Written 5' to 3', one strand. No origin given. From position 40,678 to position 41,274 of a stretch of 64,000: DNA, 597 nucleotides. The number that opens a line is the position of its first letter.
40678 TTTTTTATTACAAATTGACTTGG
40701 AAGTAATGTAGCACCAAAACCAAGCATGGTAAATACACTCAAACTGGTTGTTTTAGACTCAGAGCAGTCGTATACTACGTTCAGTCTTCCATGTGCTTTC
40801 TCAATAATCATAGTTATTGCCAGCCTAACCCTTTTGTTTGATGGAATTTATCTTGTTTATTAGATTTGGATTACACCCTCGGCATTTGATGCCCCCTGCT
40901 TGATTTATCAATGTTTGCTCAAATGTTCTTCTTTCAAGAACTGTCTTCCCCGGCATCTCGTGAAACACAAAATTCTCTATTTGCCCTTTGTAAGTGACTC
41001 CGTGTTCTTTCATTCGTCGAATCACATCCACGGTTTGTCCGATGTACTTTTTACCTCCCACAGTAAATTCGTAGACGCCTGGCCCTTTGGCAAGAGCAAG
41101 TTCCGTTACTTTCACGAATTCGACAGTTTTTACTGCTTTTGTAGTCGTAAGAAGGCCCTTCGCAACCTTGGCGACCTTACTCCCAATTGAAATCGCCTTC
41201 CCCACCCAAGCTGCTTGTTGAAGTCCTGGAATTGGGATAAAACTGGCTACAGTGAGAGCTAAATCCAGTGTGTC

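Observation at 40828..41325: Toxin tip: variant RHS cleavage motif, hydrophobic pre-toxin linker and a compact GIY-YIG-like nuclease module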

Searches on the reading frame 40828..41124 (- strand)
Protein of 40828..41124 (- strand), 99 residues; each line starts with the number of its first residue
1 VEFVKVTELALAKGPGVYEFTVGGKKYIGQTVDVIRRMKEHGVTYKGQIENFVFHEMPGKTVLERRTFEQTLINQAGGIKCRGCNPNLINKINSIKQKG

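Call 20: search_protein_representatives(protein=window:40828-41124:-)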
Query: 99 residues. Proteins with E-value up to 0.001 (for the whole library): 43; up to 1e-10: 4; up to 1e-30: 1. The best 43 are listed.
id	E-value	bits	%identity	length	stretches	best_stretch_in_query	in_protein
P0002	4.1e-34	132.6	75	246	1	1-84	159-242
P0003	2.9e-17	78.6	26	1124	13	24-69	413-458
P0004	3.0e-15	72.1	50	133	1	13-96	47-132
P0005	7.0e-12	61.4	40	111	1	4-97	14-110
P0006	4.8e-10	55.5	42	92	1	10-92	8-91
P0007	6.0e-10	55.2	49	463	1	9-96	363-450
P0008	4.2e-09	52.4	43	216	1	15-84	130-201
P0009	1.6e-08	50.6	47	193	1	10-75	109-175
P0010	3.4e-08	49.5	48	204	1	14-77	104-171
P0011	4.2e-08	49.2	45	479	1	11-89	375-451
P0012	6.9e-08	48.6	49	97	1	13-98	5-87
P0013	2.4e-07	46.8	42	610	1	5-77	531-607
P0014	2.8e-07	46.6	42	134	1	11-93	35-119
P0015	3.0e-07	46.5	45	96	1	10-88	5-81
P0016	4.5e-07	46.0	42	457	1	7-77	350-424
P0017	7.9e-07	45.2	37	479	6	49-86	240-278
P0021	5.3e-06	42.5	42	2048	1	4-77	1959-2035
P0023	1.2e-05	41.4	43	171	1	9-95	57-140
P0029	5.8e-05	39.2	49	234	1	13-96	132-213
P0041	7.5e-04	35.6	32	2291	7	34-83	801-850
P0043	7.8e-04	35.6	31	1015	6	13-44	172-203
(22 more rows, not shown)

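Call 25: search_protein_families(library=pfam, alignment_id=A1, max_evalue=0.1)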
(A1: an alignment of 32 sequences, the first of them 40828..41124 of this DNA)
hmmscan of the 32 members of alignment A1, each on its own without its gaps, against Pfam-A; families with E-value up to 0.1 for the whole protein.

A. member 1, window:40828-41124:- (99 aa): 1 family
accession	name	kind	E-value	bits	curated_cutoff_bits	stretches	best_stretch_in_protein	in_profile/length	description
PF01541.30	GIY-YIG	-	0.0074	17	22.6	1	21-45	10-34/78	GIY-YIG catalytic domain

B. families by the number of members that match (of 32 scanned): 13 families
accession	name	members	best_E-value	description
PF01541.30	GIY-YIG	31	2.9e-09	GIY-YIG catalytic domain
PF10544.15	T5orf172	5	0.00033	T5orf172 domain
PF10410.14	DnaB_bind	2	7.7e-05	DnaB-helicase binding domain of primase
PF19239.5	GIY_YIG_domain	2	0.0017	GIY-YIG domain-containing protein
PF19835.5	SegE_GIY-YIG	2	0.0067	Putative endonuclease segE, GIY-YIG domain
PF12158.14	DUF3592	1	0.0098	Domain of unknown function (DUF3592)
PF13554.12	Phage_tail_terminator_5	1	0.0098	Phage tail terminator protein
PF13455.12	MUG113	1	0.031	Meiotically up-regulated gene 113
PF17106.10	NACHT_sigma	1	0.062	Sigma domain on NACHT-NTPases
PF03152.21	UFD1_N1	1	0.067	Ubiquitin fusion degradation protein UFD1, N-terminal subdomain 1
PF06385.17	Baculo_LEF-11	1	0.069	Baculovirus LEF-11 protein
PF25112.1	zf-AtTam37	1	0.083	AtTam37 zinc finger region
PF14043.11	WVELL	1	0.084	WVELL protein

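Call 26: search_solved_structures(query=A1, max_evalue=10, show_alignments=4)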
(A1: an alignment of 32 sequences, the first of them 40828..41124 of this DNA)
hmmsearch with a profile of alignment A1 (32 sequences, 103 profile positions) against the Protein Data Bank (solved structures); distinct sequences matched with E-value up to 10: 19.
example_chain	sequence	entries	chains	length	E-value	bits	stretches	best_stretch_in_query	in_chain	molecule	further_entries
1yd6_A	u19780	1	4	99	0.0005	23.6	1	5-79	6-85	UvrC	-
1ycz_A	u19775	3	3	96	0.00057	23.4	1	7-78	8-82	UvrABC system protein C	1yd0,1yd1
1yd5_A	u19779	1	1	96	0.0006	23.3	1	7-77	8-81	UvrABC system protein C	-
1mk0_A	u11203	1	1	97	0.00069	23.2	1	14-51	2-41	Intron-associated endonuclease 1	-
1yd3_A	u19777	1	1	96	0.001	22.6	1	7-78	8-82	UvrABC system protein C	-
1zg2_A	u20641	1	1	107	0.0035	20.9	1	16-46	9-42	Hypothetical UPF0213 protein BH0048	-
1yd2_A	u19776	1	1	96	0.008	19.7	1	7-78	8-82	UvrABC system protein C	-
1yd4_A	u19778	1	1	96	0.008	19.7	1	7-78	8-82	UvrABC system protein C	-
2wsh_A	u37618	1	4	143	0.023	18.2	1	14-51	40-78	ENDONUCLEASE II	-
1ln0_A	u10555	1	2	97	0.043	17.4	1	14-51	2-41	intron-associated endonuclease 1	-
2lwf_A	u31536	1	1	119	0.28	14.8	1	8-44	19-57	Monothiol glutaredoxin-S16, chloroplastic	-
3fmt_A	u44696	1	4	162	0.38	14.3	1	13-74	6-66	Protein seqA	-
7wme_A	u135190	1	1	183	0.4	14.3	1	22-44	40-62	Structure-specific endonuclease subunit SLX1 homolog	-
1ywl_A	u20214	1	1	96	0.49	14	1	14-67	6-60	Hypothetical UPF0213 protein EF2693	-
9bh5_Ci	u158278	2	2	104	0.52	13.9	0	34-78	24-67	Large ribosomal subunit protein eL36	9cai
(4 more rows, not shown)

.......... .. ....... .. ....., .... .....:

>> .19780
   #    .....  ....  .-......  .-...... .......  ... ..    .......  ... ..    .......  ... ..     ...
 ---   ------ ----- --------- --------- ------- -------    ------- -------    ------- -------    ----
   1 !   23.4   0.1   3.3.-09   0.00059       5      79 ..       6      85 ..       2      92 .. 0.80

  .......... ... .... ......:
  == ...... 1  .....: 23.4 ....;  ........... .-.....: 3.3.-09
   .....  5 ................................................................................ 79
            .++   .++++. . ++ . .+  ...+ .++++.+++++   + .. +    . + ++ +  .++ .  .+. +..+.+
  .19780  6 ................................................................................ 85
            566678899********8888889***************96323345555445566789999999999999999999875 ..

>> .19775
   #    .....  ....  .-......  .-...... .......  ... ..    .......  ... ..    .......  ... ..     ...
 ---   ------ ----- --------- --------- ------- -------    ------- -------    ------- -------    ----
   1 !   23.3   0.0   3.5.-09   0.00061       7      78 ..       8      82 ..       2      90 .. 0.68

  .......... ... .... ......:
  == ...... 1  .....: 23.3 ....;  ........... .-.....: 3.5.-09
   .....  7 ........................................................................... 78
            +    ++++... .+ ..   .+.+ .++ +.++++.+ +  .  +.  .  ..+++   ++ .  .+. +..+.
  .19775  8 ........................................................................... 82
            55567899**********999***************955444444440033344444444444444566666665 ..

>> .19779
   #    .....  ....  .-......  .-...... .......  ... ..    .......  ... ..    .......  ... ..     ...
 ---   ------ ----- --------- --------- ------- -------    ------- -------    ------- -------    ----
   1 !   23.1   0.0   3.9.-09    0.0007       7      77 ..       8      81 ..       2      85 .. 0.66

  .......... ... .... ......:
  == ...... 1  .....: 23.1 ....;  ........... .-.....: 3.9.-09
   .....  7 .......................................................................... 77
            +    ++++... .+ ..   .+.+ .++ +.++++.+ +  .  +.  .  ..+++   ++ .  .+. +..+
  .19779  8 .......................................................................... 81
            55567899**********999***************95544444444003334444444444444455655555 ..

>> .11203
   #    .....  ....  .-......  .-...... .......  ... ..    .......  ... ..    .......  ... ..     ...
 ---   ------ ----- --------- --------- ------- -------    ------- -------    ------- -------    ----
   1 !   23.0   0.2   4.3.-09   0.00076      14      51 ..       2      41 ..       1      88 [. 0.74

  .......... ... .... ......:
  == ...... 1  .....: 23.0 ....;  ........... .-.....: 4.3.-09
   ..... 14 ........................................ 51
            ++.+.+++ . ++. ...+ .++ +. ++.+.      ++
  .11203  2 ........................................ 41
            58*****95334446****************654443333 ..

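Call 27: find_homologous_proteins(query=A1, max_evalue=0.001)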
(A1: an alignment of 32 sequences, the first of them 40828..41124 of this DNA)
Query A1 (32 sequences) (99 aa, profile of the alignment): 41 proteins with E <= 0.001 among 519 candidates.
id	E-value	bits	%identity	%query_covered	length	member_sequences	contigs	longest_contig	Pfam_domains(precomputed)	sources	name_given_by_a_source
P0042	1.0e-26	111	37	87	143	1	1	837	-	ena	-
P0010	1.6e-26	110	43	83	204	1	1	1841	-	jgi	jgi:hypothetical protein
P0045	2.8e-26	110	36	92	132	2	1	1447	-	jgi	jgi:hypothetical protein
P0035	9.9e-26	108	35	78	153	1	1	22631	-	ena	-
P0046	4.4e-25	106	36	81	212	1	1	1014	PF01541.31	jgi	jgi:hypothetical protein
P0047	1.7e-23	101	39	82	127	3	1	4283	-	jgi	jgi:hypothetical protein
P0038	4.6e-23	99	36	66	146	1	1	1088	PF07591.16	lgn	-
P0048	2.2e-22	97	34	86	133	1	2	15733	PF01541.31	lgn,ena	-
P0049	1.5e-20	91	37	66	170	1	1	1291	-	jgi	jgi:hypothetical protein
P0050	3.1e-20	90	38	81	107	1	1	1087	-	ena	-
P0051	6.6e-20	89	40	84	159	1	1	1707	-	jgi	jgi:DNA-binding NarL/FixJ family response regulator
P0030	6.9e-20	89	33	94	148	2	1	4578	-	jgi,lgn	jgi:hypothetical protein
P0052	7.8e-20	89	36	81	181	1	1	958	-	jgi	jgi:hypothetical protein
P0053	1.8e-19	88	34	81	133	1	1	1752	-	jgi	jgi:hypothetical protein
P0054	4.4e-18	83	40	63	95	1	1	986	-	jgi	jgi:hypothetical protein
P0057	2.0e-17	81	30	66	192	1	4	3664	PF14449.12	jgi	jgi:uncharacterized protein RhaS with RHS repeats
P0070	3.8e-11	61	28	70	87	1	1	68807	PF01541.31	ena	-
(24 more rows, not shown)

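Call 46: find_encoding_contigs(protein=P0021, flank=6000, max_places=3)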
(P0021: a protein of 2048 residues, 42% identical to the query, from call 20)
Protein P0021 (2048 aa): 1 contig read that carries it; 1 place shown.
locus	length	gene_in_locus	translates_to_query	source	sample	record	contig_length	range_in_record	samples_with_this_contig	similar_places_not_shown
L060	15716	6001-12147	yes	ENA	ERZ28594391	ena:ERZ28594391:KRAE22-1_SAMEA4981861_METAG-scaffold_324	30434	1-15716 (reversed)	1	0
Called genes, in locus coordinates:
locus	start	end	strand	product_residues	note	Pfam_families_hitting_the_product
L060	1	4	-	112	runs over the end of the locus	PF07739:TipAS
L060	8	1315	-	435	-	PF01336:tRNA_anti-codon, PF00152:tRNA-synt_2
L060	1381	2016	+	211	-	PF00300:His_Phos_1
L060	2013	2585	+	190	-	PF08534:Redoxin, PF00578:AhpC-TSA, PF00085:Thioredoxin (weak), PF13098:Thioredoxin_2 (faint)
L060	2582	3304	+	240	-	PF02683:DsbD_TM, PF13386:DsbD_2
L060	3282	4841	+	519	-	PF05140:ResB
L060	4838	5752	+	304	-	PF01578:Cytochrom_C_asm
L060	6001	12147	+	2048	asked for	PF05593:RHS_repeat (faint), PF20148:DUF6531 (weak), PF25023:TEN_YD-shell (weak)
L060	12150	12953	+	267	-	-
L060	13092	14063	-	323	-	PF18374:Enolase_like_N, PF13378:MR_MLE_C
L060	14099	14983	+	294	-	PF00378:ECH_1, PF16113:ECH_2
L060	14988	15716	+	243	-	?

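Call 55: search_protein_families(library=pfam, proteins=[P0057, P0009, P0023, P0029, P0016], max_evalue=10)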
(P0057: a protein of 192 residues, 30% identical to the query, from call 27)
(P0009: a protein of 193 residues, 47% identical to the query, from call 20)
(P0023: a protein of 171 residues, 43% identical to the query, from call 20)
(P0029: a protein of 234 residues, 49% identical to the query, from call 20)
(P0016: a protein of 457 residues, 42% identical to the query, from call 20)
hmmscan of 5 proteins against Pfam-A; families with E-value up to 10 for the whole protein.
P0057 (192 aa): 2 families
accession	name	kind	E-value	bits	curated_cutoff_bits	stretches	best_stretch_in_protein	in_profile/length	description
PF14449.11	PT-TG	-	3e-09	37.2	23.5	1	43-105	4-62/68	Pre-toxin TG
PF01541.30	GIY-YIG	-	3.5e-05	24.5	22.6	1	107-140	2-36/78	GIY-YIG catalytic domain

P0009 (193 aa): 3 families
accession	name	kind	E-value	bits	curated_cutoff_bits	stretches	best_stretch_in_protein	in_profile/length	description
PF01541.30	GIY-YIG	-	0.00011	22.9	22.6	1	116-149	4-39/78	GIY-YIG catalytic domain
PF10544.15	T5orf172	-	0.00045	21.1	20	1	123-166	13-62/101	T5orf172 domain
PF19239.5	GIY_YIG_domain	-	0.011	15.9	21.4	1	125-143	67-85/163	GIY-YIG domain-containing protein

P0023 (171 aa): 2 families
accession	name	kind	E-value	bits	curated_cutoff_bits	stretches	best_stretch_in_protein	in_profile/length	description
PF01541.30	GIY-YIG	-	1.4e-05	25.8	22.6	1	64-126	3-71/78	GIY-YIG catalytic domain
PF10410.14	DnaB_bind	-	0.26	12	20.6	1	143-165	11-33/56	DnaB-helicase binding domain of primase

P0029 (234 aa): 4 families
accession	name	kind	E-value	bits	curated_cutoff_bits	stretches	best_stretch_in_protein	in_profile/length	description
PF01541.30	GIY-YIG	-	1.1e-08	35.6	22.6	1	136-197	3-70/78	GIY-YIG catalytic domain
PF13430.11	DUF4112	-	0.016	15.9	23.3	1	71-92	29-50/105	Domain of unknown function (DUF4112)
PF19835.5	SegE_GIY-YIG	-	0.032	14.9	25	1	134-170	16-53/123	Putative endonuclease segE, GIY-YIG domain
PF10544.15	T5orf172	-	0.038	14.9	20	1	137-180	3-49/101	T5orf172 domain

P0016 (457 aa): 2 families
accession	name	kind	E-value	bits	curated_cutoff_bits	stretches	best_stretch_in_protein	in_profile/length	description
PF13554.12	Phage_tail_terminator_5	-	0.092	13.4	27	1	355-397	56-100/127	Phage tail terminator protein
PF01541.30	GIY-YIG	-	0.14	12.9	22.6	1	369-390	13-36/78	GIY-YIG catalytic domain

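Call 56: predict_structure(alignment_id=A4)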
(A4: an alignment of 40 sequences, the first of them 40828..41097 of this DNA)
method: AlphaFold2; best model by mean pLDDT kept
length: 90 residues; sequences in the alignment: 40
mean_pLDDT: 82.5   pTM: 0.74
mean pLDDT of the five models: 82.5, 81.9, 80.8, 76.2, 75.3
residues with pLDDT >= 90: 35; 70-90: 39; 50-70: 14; < 50: 2
segments of 3 or more residues with pLDDT < 50: none
pLDDT, mean of each block of 10 residues (from residue 1): 81 91 90 85 90 89 87 67 63
secondary structure, 60 per line:
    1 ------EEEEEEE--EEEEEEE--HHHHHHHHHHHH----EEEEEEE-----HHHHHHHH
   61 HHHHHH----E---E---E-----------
elements in order: E7-13 E16-22 H25-36 E41-47 H53-66

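Call 60: fold_search(model_id=the predicted structure, library=pdb)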
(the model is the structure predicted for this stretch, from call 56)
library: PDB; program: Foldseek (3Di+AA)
matches with E <= 10: 181; with E <= 0.001: 0
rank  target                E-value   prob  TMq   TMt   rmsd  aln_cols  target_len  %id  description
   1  1yd5                  1.2e-02  1.00  0.55  0.55   3.3        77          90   22  Crystal structure of the GIY-YIG N-terminal endonuclease domain of UvrC from Thermotoga maritima: Point mutant N88A boun (released 2005-03-01)
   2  1ycz                  1.7e-02  1.00  0.55  0.55   3.3        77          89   22  Crystal structure of the GIY-YIG N-terminal endonuclease domain of UvrC from Thermotoga maritima (released 2005-03-01)
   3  1ln0_B                1.4e-01  0.97  0.53  0.51   3.2        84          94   17  Structure of the Catalytic Domain of Homing Endonuclease I-TevI (released 2002-10-30)
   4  1ln0_A                4.6e-01  0.87  0.51  0.50   3.1        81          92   16  Structure of the Catalytic Domain of Homing Endonuclease I-TevI (released 2002-10-30)
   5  2lwf_MODEL_1_A        5.2e-01  0.84  0.60  0.48   4.7        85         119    9  Structure of N-terminal domain of a plant Grx (released 2013-05-22)
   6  1zg2_MODEL_1_A        6.3e-01  0.21  0.35  0.34   6.4        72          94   25  Solution NMR structure of the UPF0213 protein BH0048 from Bacillus halodurans. Northeast Structural Genomics t (released 2005-06-21)
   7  2d0o_A                1.4e+00  0.14  0.32  0.06   7.8        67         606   16  Structure of diol dehydratase-reactivating factor complexed with ADP and Mg2+ (released 2006-02-28)
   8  9e6q_AR               2.3e+00  0.11  0.30  0.34   5.6        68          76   16  Cryo-EM structure of the Pyrobaculum calidifontis 50S ribosomal subunit in complex with Dri (released 2024-11-20)
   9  2mbl_MODEL_1_A        2.5e+00  0.11  0.35  0.27   8.8        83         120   11  Solution NMR Structure of De novo designed Top7 Fold Protein Top7m13, Northeast Structural Genomics Consortium (released 2013-11-13)
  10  5ig9_H                2.5e+00  0.04  0.19  0.07  10.9       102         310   11  Crystal structure of macrocyclase MdnC bound with precursor peptide MdnA from Microcystis aeruginosa MRC (released 2016-09-21)
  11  7aer_A                2.5e+00  0.03  0.20  0.17   9.8        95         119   12  Rebuilt and re-refined PDB entry 5yep: tri-AMPylated Shewanella oneidensis HEPN toxin in complex with MNT antitoxin (released 2020-12-30)
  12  6vte                  2.6e+00  0.03  0.19  0.07  12.6       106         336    8  Naegleria gruberi RNA Ligase K170M mutant with AMP and Mn (released 2020-04-08)
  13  6ivd_A                2.8e+00  0.05  0.24  0.21   8.3        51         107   12  TGEV nsp1 mutant - 91-95sg (released 2019-08-07)
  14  3qpm_B                2.8e+00  0.02  0.16  0.09   9.5        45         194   22  Crystal structure of peroxiredoxin Prx4 from Pseudosciaena crocea (released 2012-02-22)
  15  8hjj_C                3.0e+00  0.04  0.25  0.28   7.5        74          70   11  Anti-CRISPR protein AcrIC9 (released 2023-09-13)
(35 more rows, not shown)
